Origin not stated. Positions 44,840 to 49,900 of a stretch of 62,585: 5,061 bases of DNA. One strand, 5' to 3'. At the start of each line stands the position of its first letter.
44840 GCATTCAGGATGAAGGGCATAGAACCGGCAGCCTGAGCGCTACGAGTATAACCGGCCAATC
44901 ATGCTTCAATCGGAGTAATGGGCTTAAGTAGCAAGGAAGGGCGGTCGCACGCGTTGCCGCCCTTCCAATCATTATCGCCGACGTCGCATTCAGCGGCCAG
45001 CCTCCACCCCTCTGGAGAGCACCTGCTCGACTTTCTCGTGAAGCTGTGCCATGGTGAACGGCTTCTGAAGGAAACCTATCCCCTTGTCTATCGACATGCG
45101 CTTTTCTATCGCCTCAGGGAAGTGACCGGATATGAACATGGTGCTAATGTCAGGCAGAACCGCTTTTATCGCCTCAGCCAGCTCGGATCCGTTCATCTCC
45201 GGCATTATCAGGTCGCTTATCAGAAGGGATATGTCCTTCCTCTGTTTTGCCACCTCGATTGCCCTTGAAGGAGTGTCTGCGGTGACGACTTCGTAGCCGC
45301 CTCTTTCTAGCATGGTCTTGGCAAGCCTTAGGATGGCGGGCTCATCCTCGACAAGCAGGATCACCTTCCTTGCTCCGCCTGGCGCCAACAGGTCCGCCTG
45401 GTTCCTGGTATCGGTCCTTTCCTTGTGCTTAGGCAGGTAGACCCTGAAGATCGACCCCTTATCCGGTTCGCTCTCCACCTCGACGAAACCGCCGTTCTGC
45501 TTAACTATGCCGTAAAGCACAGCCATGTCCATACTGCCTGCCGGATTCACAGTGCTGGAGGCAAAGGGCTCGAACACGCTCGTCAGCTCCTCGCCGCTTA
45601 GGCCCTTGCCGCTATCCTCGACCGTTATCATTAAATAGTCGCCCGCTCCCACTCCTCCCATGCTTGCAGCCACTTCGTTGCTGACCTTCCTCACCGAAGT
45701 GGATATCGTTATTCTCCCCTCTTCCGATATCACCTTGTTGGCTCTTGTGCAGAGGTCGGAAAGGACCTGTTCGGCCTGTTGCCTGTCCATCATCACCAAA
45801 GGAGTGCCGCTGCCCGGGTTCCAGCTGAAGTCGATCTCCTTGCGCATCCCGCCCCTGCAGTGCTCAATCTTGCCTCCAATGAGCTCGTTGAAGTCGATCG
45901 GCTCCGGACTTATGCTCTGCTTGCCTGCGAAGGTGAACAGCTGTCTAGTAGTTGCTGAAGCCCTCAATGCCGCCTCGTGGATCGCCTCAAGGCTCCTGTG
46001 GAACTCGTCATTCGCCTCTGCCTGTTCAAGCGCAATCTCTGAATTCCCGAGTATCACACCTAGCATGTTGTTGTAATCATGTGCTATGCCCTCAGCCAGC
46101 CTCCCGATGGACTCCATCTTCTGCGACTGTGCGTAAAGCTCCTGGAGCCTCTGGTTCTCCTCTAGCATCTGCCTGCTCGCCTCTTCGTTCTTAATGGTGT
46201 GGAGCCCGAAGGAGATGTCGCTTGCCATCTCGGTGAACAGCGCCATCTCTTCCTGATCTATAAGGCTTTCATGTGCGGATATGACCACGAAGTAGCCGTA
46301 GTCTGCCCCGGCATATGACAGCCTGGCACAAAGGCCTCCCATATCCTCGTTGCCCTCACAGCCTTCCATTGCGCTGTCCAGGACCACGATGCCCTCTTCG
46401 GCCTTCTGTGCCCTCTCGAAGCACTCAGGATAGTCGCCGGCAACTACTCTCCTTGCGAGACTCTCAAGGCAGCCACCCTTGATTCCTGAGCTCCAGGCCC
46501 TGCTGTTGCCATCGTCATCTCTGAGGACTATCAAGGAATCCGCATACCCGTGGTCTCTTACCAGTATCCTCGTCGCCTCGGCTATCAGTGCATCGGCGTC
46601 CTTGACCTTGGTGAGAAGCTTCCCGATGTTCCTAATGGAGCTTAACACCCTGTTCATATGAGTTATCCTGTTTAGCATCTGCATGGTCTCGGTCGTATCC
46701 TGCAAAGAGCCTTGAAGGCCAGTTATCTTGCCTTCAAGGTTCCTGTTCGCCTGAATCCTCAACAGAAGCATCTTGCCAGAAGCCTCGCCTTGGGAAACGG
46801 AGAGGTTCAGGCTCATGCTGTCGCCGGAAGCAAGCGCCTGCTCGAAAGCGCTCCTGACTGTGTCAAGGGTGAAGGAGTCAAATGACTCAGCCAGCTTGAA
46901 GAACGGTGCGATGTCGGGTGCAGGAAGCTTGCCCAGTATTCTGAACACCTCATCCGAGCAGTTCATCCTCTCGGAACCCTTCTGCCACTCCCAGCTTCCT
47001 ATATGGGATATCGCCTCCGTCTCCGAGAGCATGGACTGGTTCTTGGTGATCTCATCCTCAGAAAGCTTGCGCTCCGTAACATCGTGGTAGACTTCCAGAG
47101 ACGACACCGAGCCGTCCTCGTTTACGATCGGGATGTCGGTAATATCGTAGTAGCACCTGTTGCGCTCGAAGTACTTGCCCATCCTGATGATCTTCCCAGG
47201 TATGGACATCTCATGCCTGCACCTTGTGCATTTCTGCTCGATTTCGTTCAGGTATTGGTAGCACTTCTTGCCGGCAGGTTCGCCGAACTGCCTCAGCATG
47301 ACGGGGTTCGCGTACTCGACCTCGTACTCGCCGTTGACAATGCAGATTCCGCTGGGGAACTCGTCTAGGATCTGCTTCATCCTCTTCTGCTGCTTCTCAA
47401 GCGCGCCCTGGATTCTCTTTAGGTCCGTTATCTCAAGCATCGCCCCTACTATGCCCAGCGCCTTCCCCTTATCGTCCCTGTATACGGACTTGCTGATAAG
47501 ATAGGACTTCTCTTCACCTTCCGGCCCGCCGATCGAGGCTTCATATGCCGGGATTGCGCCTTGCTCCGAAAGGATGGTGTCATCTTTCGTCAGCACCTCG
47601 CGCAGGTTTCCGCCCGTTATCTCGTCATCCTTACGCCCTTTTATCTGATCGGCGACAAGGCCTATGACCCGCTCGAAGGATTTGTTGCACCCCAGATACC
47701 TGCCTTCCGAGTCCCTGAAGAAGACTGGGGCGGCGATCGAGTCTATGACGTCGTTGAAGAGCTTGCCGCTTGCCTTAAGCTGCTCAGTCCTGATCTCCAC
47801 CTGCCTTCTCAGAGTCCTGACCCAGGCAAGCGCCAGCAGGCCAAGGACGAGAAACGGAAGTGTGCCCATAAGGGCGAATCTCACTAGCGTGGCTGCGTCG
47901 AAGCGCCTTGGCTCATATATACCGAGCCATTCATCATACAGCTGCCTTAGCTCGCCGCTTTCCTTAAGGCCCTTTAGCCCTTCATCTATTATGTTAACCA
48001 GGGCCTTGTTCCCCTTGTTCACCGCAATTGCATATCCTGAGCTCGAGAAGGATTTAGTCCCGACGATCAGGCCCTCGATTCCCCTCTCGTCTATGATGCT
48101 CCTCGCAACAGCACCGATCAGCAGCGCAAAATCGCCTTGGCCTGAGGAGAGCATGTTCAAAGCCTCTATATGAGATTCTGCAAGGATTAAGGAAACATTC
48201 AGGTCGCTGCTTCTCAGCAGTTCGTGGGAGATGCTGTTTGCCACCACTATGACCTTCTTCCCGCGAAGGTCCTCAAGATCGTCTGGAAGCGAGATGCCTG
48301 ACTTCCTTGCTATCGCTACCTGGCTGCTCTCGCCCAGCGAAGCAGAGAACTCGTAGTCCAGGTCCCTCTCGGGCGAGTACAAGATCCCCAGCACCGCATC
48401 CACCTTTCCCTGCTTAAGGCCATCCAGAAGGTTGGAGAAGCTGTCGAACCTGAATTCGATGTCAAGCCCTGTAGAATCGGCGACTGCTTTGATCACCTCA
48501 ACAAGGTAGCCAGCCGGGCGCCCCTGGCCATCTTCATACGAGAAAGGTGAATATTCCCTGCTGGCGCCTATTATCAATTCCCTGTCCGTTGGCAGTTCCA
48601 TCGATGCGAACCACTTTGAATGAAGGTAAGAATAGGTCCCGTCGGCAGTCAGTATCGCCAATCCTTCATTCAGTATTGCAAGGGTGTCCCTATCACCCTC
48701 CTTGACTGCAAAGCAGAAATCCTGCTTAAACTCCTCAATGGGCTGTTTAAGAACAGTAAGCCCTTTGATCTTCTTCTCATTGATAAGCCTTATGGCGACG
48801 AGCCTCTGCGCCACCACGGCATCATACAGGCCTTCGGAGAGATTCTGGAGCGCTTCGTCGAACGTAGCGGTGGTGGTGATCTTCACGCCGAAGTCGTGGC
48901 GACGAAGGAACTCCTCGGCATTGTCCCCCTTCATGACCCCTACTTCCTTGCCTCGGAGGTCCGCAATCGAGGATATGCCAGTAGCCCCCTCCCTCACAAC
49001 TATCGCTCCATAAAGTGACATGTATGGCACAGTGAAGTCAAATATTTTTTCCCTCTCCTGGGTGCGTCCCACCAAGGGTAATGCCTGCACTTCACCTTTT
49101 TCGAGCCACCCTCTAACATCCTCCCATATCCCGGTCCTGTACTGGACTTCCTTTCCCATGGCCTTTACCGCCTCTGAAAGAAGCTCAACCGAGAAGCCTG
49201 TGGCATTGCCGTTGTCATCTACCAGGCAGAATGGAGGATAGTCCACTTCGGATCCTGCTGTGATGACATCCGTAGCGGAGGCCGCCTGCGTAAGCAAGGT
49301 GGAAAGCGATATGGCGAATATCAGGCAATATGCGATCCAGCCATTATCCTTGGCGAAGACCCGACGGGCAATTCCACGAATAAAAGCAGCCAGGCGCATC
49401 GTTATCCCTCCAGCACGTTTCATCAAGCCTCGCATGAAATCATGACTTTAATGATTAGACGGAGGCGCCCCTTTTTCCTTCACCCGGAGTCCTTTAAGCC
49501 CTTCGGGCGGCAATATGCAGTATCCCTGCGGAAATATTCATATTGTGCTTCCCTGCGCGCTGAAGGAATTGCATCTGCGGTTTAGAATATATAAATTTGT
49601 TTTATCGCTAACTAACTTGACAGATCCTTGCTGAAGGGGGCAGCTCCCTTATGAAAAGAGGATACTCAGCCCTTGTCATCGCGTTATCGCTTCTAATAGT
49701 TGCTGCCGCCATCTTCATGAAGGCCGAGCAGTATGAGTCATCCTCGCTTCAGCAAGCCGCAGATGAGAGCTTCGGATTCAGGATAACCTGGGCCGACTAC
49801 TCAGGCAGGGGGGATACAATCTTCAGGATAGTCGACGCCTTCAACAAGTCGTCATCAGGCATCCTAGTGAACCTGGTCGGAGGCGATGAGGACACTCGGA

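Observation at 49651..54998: RpfC/RpfG-like phosphorelay rewired to solute-binding sensors: orphan SBP, REC-HD-GYP regulator and SBP-fused hybrid kinase in one operon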

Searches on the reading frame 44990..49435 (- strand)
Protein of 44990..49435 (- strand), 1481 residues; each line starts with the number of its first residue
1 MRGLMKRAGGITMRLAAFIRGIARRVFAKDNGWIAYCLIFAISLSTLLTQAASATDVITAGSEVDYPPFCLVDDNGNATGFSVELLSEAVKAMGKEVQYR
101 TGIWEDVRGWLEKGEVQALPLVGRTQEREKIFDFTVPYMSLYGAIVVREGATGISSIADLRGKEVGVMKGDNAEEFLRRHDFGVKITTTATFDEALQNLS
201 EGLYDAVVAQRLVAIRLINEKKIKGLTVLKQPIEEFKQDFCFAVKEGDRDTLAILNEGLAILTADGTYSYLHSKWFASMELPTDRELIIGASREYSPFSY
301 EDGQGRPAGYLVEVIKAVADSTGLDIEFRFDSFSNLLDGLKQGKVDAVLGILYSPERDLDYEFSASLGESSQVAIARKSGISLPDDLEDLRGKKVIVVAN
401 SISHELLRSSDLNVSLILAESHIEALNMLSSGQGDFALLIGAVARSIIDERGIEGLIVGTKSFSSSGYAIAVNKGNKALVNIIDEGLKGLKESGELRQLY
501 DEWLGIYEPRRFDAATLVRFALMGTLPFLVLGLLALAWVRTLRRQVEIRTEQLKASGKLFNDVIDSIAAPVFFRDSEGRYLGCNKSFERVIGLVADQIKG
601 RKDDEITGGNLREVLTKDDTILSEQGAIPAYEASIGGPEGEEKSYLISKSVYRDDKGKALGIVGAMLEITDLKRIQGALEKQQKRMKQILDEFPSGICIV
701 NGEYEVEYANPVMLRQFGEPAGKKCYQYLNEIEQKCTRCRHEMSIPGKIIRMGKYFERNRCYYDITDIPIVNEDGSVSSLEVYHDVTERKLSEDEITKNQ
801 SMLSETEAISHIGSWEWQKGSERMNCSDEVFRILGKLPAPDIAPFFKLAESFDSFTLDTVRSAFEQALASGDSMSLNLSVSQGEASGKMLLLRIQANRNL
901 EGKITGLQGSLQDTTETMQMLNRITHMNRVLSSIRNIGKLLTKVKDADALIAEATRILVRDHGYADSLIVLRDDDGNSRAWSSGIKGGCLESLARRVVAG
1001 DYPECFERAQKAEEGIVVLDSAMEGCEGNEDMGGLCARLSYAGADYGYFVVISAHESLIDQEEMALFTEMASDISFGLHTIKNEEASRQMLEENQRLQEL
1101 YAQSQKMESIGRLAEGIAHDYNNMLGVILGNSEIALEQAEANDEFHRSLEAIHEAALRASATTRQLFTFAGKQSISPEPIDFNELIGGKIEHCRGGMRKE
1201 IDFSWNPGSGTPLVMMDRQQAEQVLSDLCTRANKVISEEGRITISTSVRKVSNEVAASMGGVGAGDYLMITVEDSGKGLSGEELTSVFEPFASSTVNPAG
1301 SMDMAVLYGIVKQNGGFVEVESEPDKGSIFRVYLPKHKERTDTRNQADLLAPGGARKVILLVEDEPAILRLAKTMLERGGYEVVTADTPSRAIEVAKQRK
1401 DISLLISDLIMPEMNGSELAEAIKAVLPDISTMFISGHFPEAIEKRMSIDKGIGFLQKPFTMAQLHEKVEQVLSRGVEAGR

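Call 11: search_protein_families(library=pfam, proteins=[window:44990-49435:-], max_evalue=0.001)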
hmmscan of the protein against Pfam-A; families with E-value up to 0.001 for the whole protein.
window:44990-49435:- (1481 aa): 9 families
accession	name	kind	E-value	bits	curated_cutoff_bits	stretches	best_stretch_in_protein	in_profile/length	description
PF00497.25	SBP_bac_3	-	1.6e-57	193.4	26.4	2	287-505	1-131/132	Bacterial extracellular solute-binding proteins, family 3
PF00072.30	Response_reg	-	9e-22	77.8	30.2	1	1359-1470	1-111/111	Response regulator receiver domain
PF08448.16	PAS_4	-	2.7e-17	63.4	23.1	1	565-674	2-110/110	PAS fold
PF02518.31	HATPase_c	-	1e-11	45.7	26.4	1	1217-1337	2-110/111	Histidine kinase-, DNA gyrase B-, and HSP90-like ATPase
PF13426.13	PAS_9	-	3e-11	43.9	27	1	570-671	3-103/103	PAS domain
PF13188.13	PAS_8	-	7.7e-09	35.6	21.8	0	685-733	2-51/65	PAS domain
PF00989.32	PAS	-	2.9e-08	34.1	22.6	0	561-666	4-110/113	PAS fold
PF12974.12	Phosphonate-bd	-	3.8e-06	26.9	27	0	140-229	84-184/242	ABC transporter, phosphonate, periplasmic substrate-binding protein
PF00512.31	HisKA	-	0.00019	21.8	26.9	1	1111-1170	3-61/66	His Kinase A (phospho-acceptor) domain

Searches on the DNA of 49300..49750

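Call 55: search_rna_families(source=window, start=49300, end=49750, threshold=evalue, max_evalue=1)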
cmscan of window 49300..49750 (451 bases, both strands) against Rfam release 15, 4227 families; matches with E-value up to 1: 0.
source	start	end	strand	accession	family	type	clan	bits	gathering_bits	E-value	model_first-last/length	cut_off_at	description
